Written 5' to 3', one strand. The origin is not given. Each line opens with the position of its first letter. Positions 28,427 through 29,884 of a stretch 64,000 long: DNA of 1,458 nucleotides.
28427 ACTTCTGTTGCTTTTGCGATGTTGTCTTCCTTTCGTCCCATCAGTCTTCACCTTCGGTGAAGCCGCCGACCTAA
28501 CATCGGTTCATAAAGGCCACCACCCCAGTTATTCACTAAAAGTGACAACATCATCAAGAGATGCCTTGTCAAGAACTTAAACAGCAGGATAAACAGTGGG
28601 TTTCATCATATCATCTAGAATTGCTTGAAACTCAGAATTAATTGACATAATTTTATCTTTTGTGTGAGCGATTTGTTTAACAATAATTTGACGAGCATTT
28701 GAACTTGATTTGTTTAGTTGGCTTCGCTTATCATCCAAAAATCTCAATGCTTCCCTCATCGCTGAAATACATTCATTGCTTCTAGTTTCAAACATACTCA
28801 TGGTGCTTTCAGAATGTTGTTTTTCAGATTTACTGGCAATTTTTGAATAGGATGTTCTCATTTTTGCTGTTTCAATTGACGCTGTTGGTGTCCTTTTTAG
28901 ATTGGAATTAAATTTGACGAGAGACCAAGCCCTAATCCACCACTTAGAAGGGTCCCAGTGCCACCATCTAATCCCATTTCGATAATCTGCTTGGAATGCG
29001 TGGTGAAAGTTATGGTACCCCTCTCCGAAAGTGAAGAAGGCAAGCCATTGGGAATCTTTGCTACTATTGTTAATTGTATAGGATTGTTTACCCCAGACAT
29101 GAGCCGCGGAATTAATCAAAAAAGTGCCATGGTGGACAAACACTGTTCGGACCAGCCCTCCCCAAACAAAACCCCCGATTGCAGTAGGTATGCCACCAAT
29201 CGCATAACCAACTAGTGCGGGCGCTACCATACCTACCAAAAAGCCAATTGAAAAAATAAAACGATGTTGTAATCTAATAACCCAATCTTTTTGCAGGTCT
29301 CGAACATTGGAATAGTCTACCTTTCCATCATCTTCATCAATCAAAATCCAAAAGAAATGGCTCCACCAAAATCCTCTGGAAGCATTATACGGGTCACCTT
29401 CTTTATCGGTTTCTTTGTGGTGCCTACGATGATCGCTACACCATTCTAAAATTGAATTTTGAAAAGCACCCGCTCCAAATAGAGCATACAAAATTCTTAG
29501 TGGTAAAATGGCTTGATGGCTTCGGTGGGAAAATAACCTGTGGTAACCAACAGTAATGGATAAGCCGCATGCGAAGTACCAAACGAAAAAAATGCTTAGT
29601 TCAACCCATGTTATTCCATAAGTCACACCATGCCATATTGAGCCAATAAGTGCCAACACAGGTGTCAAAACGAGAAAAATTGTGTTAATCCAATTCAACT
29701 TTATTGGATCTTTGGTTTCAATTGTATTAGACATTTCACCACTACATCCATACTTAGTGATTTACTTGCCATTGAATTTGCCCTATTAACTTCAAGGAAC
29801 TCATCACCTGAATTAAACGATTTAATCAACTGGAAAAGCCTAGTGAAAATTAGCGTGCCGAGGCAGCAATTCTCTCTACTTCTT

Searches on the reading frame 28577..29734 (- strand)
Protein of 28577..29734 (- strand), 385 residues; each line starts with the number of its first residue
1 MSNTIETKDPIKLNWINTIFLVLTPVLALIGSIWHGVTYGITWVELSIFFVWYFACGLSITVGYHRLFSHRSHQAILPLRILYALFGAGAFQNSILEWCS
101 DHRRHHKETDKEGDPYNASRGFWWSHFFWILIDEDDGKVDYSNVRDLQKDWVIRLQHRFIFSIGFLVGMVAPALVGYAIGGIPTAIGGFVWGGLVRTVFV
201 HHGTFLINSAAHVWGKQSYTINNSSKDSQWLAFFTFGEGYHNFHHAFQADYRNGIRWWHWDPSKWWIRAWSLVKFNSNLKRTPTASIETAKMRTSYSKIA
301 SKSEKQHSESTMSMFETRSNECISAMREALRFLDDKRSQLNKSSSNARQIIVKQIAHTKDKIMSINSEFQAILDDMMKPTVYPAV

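Call 7: search_protein_families(library=pfam, proteins=[window:28577-29734:-])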
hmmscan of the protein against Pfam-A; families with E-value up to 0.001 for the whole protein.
window:28577-29734:- (385 aa): 1 family
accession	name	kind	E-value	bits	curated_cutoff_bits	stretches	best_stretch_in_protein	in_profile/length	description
PF00487.30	FA_desaturase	-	1.1e-16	61.9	29.7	1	51-268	8-239/253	Fatty acid desaturase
